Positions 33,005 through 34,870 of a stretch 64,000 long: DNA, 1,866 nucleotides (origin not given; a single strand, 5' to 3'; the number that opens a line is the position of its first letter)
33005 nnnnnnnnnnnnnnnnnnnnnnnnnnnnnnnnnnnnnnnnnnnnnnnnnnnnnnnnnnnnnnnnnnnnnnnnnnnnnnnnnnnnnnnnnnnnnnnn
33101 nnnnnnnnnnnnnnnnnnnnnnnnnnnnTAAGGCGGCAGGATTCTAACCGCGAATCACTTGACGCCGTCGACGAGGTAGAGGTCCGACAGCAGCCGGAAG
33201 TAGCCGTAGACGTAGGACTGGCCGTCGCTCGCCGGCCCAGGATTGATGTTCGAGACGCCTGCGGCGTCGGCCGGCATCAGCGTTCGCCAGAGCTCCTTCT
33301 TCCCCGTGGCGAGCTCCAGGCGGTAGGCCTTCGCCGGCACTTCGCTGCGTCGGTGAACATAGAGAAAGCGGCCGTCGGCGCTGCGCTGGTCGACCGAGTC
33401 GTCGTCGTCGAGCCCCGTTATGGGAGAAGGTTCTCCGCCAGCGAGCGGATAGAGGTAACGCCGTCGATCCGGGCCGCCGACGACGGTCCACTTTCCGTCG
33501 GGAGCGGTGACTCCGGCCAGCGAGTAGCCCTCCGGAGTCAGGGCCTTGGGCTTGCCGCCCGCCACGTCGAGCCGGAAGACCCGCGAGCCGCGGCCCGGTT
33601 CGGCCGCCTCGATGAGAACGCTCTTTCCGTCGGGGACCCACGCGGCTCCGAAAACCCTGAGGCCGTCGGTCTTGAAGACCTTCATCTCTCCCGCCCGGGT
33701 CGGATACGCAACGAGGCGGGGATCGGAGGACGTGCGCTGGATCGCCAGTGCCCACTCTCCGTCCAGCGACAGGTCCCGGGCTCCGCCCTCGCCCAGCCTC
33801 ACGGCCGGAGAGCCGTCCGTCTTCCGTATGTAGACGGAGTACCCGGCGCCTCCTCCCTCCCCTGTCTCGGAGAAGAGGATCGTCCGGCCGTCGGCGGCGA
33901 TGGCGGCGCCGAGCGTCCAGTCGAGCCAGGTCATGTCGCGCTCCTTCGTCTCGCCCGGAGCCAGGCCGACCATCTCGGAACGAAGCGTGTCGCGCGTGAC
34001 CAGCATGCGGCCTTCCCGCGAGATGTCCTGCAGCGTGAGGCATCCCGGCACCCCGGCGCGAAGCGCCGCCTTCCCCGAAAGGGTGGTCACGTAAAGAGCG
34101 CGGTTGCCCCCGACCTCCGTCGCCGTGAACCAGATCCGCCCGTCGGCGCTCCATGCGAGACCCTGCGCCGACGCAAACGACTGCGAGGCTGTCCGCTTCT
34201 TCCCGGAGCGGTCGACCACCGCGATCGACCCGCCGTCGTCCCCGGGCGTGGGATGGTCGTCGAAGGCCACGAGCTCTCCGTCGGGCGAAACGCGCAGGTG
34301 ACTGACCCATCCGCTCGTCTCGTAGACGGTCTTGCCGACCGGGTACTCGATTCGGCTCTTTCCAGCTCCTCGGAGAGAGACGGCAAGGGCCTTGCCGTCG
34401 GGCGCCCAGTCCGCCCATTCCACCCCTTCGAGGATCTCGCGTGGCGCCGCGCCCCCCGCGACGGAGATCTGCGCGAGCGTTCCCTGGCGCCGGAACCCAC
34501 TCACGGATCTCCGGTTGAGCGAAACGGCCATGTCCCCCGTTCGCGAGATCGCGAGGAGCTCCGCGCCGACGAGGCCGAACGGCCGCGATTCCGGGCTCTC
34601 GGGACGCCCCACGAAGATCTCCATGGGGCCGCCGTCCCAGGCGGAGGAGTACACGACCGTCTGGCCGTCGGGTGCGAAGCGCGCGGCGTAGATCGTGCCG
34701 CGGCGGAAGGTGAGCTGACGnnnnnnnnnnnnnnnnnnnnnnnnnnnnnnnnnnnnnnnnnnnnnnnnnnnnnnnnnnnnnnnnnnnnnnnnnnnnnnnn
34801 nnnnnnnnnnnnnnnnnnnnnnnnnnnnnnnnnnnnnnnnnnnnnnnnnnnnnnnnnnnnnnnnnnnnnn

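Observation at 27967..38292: Recent pairwise duplications inside the kinase array (paralogs 2/3 and 4/5) with faster divergence in the sensor domain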

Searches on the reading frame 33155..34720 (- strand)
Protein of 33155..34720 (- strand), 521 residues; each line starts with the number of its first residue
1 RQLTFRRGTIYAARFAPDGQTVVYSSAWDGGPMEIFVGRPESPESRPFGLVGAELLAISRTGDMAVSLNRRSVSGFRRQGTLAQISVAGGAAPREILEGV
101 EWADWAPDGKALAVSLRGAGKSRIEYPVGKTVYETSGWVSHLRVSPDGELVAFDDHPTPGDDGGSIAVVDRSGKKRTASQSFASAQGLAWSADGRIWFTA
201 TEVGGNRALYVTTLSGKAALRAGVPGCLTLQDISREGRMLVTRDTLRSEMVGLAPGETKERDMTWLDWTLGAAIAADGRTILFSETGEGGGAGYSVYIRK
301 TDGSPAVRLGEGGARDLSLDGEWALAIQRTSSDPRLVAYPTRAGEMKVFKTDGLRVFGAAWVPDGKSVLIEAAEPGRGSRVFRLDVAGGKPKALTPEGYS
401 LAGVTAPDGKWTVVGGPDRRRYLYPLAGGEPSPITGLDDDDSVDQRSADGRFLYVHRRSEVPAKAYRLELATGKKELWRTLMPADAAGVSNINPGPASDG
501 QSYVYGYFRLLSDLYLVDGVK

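Call 51: search_solved_structures(query=window:33155-34720:-, max_evalue=1)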
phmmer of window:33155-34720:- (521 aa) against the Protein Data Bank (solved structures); distinct sequences matched with E-value up to 1: 15.
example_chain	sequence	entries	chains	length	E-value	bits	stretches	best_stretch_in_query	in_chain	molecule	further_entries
7mx5_A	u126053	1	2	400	6.5e-05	24.9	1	310-422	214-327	Tol-Pal system protein TolB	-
4r40_A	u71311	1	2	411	0.00057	21.8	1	314-414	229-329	Protein TolB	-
4pwz_A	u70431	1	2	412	0.00057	21.8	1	314-414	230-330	Protein TolB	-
2w8b_A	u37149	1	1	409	0.00094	21.1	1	313-414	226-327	PROTEIN TOLB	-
1crz_A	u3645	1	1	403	0.001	21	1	313-414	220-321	TOLB PROTEIN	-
2w8b_B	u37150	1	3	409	0.0011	20.9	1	313-414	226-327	PROTEIN TOLB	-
2hqs_A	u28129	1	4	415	0.0011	20.8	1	313-414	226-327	Protein tolB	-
4jml_A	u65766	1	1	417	0.0012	20.8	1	312-414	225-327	Protein TolB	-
7nst_E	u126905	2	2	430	0.0013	20.6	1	312-414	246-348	Tol-Pal system protein TolB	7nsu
3iax_A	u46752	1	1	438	0.0013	20.6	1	312-414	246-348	Protein tolB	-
1c5k_A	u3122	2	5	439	0.0013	20.6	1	312-414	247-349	PROTEIN (TOLB PROTEIN) | PROTEIN TOLB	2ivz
9q5a_A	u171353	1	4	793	0.0057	18.5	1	252-314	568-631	Trimethylamine N-oxide Demethylase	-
9q59_A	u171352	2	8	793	0.0057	18.5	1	252-314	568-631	trimethylamine N-oxide demethylase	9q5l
9h2q_B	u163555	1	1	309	0.015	17.1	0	3-26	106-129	Autophagy-related protein 16-1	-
6r5z_A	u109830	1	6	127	0.27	12.9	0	3-26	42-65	9-bladed beta-propeller formed by three 3-bladed fragments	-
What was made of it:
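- Closest known: TolB and the tricorn / DPP-IV type PD40 beta-propellers. Same: There is weak sequence similarity to the TolB propeller, E=6.5e-5 (call 51).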

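Call 65: predict_structure(alignment_id=A5)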
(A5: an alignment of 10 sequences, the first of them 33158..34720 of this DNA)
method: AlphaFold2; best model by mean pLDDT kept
length: 521 residues; sequences in the alignment: 10
mean_pLDDT: 89.8   pTM: 0.86
mean pLDDT of the five models: 89.8, 89.6, 88.6, 88.1, 86.6
residues with pLDDT >= 90: 343; 70-90: 157; 50-70: 15; < 50: 6
segments of 3 or more residues with pLDDT < 50: 287-292
pLDDT, mean of each block of 10 residues (from residue 1): 88 93 90 89 84 94 93 77 92 93 94 88 95 92 96 88 90 95 88 93 80 88 81 93 89 93 85 92 67 78 90 91 89 85 93 90 95 89 93 93 93 90 93 92 94 92 95 97 89 92 92 90 70
secondary structure, 60 per line:
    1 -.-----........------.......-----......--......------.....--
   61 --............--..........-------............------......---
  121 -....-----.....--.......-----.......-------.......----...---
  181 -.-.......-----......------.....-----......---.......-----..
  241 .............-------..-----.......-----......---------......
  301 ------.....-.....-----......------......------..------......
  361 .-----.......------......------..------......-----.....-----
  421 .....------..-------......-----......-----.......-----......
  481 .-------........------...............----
elements in order: E8-15 E22-28 E34-39 E42-47 E54-58 E63-74 E77-86 E94-105 E112-117 E122-125 E131-135 E138-144 E150-156 E164-170 E175-177 E184-190 E196-201 E208-212 E218-223 E227-233 E239-253 E268-274 E280-285 E295-300 E307-311 E313-317 E323-328 E335-340 E355-361 E367-373 E380-385 E400-405 E411-415 E421-425 E441-446 E452-457 E463-469 E475-481 E489-496 E503-517
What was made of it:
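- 33155..34720 (-): Sensor of D (residues 336-856): tandem double beta-propeller with PD40 repeats. Model mean pLDDT 89.8, pTM 0.86 (call 65).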

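Call 67: fold_search(model_id=the predicted structure, library=pdb)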
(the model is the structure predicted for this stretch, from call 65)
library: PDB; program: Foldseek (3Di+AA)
matches with E <= 10: 1546; with E <= 0.001: 985
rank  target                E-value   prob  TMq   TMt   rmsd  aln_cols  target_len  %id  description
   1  2ymu_A                1.7e-13  1.00  0.31  0.29  18.0       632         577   14  Structure of a highly repetitive propeller structure (released 2012-10-17)
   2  7ung_e                6.2e-13  1.00  0.31  0.27  14.8       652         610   10  48-nm repeat of the human respiratory doublet microtubule (released 2022-10-05)
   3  8i7o_P1               8.4e-12  1.00  0.31  0.28  16.9       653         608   11  In situ structure of axonemal doublet microtubules in mouse sperm with 16-nm repeat (released 2023-10-11)
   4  6u42_5L               1.0e-11  1.00  0.34  0.29  14.5       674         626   12  Natively decorated ciliary doublet microtubule (released 2019-11-13)
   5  9e2g_2B               1.9e-11  1.00  0.29  0.25  17.2       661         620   12  Cryo-EM structure of 48 nm repeat of microtubule doublet from T. brucei flagellum (released 2025-03-12)
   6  9e78_0L               4.3e-11  1.00  0.33  0.28  16.0       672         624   11  48-nm repeat of the Leishmania tarentolae doublet microtubule (released 2025-03-12)
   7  7kn8_B                5.1e-11  1.00  0.34  0.26  20.1       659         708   13  Crystal structure of the GH74 xyloglucanase from Xanthomonas campestris (Xcc1752) (released 2021-05-26)
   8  8s9p_B                8.6e-11  1.00  0.36  0.21  21.2       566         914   12  1:1:1 agrin/LRP4/MuSK complex (released 2023-05-17)
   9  9cpc_1S               9.4e-11  1.00  0.31  0.27  14.8       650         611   10  Atomic model of porcine brain ventricles cilia doublet microtubule (48-nm periodicity) (released 2024-10-23)
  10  7mq8_LQ               9.8e-11  1.00  0.33  0.23  16.0       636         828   12  Cryo-EM structure of the human SSU processome, state pre-A1 (released 2021-09-22)
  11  5gje_B                1.0e-10  1.00  0.34  0.30  19.9       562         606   11  Three-dimensional reconstruction of human LRP6 ectodomain complexed with Dkk1 (released 2017-01-18)
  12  3s2k_B                1.0e-10  1.00  0.34  0.30  19.9       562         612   11  Structural basis of Wnt signaling inhibition by Dickkopf binding to LRP5/6. (released 2011-11-02)
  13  6rxt_UA               1.1e-10  1.00  0.29  0.20  19.0       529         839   13  Cryo-EM structure of the 90S pre-ribosome (Kre33-Noc4) from Chaetomium thermophilum, state A (released 2019-08-14)
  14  8snb_4B               1.2e-10  1.00  0.30  0.26  14.7       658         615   10  atomic model of sea urchin sperm doublet microtubule (48-nm periodicity) (released 2023-06-28)
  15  8em7_A                1.2e-10  1.00  0.35  0.05  19.1       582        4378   10  Cryo-EM structure of LRP2 at pH 5.2 (released 2023-02-08)
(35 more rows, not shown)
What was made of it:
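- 33155..34720 (-): Foldseek returns double-propeller proteins plus TolB, at TM 0.3-0.37 and 10-16% identity (call 67). phmmer hits TolB at E=6.5e-5 (call 51).
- Closest known: TolB and the tricorn / DPP-IV type PD40 beta-propellers. Same: Foldseek hits include TolB, tricorn protease and DPP-IV (call 67).
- The sensor model has pLDDT 89.8 and matches double-propeller proteins plus TolB (calls 65, 67).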
